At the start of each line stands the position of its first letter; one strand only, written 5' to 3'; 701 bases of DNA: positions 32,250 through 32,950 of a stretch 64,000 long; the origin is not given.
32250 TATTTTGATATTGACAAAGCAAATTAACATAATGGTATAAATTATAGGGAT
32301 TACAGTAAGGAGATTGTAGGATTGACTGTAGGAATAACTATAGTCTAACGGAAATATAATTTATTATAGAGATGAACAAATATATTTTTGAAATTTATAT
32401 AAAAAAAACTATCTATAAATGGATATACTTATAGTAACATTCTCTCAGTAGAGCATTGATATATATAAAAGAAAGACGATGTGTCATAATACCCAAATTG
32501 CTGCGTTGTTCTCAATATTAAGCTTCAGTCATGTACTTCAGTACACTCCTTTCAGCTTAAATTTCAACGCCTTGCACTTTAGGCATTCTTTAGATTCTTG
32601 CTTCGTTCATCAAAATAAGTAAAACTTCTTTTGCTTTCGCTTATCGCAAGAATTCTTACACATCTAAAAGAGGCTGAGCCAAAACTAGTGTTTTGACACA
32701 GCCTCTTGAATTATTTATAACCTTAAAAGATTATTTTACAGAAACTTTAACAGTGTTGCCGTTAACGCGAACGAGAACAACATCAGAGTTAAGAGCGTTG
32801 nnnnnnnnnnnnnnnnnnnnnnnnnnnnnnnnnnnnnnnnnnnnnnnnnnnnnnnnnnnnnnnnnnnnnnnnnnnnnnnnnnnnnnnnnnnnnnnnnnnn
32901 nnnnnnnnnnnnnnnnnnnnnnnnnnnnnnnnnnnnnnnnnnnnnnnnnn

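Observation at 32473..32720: The same ~240-bp multi-helix element sits at the 3' end of both giant surface-protein genes (description and copy 1)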

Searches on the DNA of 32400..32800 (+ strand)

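Call 8: search_rna_families(source=window, start=32400, end=32800, threshold=evalue, max_evalue=10, show_alignments=2)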
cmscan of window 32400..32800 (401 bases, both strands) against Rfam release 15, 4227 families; matches with E-value up to 10: 7.
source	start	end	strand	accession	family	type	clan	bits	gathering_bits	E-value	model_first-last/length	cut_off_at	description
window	32664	32756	-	RF01606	plasmodium_snoR31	Gene; snRNA; snoRNA; HACA-box;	-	21.5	60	1.5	1-145/145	no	small nucleolar RNA snoR31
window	32549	32654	+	RF02393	sau-59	Gene; sRNA;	-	17.6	80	7.6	1-128/128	no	Staphylococcus sRNA sau-59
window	32663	32712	+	RF03697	mir-722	Gene; miRNA;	-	16.7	81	2.2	1-67/67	no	mir-722 microRNA precursor family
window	32664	32710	-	RF00632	sxy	Cis-reg;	-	15.6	70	7.1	1-104/104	no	sxy 5' UTR element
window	32667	32708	-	RF00244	mir-26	Gene; miRNA;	-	13.3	57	4.3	1-81/81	no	mir-26 microRNA precursor family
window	32589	32630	-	RF02060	STnc410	Gene; sRNA;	-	11.6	50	4.9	1-158/158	no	Enterobacterial sRNA STnc410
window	32668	32707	-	RF02742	Rev72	Gene; antisense;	-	8.3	289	4.1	341-377/426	no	Soft rot Enterobacteriaceae Rev 72 asRNA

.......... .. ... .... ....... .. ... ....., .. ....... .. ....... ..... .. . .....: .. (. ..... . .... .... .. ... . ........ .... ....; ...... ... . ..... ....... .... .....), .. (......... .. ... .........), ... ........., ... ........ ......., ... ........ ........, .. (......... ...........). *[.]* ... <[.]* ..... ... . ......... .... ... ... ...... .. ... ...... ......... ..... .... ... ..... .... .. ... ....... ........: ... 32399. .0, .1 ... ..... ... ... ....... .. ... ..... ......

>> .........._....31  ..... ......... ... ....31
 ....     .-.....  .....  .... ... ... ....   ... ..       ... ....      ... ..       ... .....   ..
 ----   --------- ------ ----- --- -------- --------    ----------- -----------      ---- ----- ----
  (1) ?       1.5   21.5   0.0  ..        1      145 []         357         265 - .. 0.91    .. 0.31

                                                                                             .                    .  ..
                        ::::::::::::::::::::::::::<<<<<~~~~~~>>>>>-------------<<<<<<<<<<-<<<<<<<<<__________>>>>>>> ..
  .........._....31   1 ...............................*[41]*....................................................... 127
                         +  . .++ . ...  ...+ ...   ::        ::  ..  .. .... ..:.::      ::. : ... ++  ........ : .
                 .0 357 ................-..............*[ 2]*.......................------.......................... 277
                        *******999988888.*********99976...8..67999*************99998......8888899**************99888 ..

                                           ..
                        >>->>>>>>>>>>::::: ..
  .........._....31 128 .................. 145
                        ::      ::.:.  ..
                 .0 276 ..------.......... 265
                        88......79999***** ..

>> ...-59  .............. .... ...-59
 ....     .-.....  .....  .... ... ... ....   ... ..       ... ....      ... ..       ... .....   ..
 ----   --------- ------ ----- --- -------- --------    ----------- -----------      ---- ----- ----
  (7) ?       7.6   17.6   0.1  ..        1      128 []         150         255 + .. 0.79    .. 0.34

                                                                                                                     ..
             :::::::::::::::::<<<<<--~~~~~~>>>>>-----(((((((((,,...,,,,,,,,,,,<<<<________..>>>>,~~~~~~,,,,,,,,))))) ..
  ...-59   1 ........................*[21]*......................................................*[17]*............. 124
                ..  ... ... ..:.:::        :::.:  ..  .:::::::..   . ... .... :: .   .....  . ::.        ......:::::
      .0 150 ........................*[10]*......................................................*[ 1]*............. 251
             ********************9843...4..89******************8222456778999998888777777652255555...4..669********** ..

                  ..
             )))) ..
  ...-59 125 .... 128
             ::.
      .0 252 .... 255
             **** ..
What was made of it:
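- On Any Rfam 15 RNA family: At E <= 10 only chance hits appear, with bit scores 8-22 against thresholds of 50-289 (call 8).
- On IS200/IS605 derivative (PATE) or TnpB omega-RNA: No IS605-type RNA hit appears in Rfam (call 8).
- Rfam at E <= 10 returned only weak chance hits to unrelated families (call 8).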

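Call 13: search_dna_similar(query=window:32473-32720:+, collection=phages, mode=distant)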
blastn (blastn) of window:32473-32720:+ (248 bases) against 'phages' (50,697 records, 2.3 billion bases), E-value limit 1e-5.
No match.

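Call 14: search_dna_similar(query=window:32473-32720:+, collection=plasmids, mode=distant)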
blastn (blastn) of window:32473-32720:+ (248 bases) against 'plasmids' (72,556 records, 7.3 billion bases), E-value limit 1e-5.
No match.
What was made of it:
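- Tried and rejected: blastn against the phage and plasmid collections found nothing (calls 13, 14).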
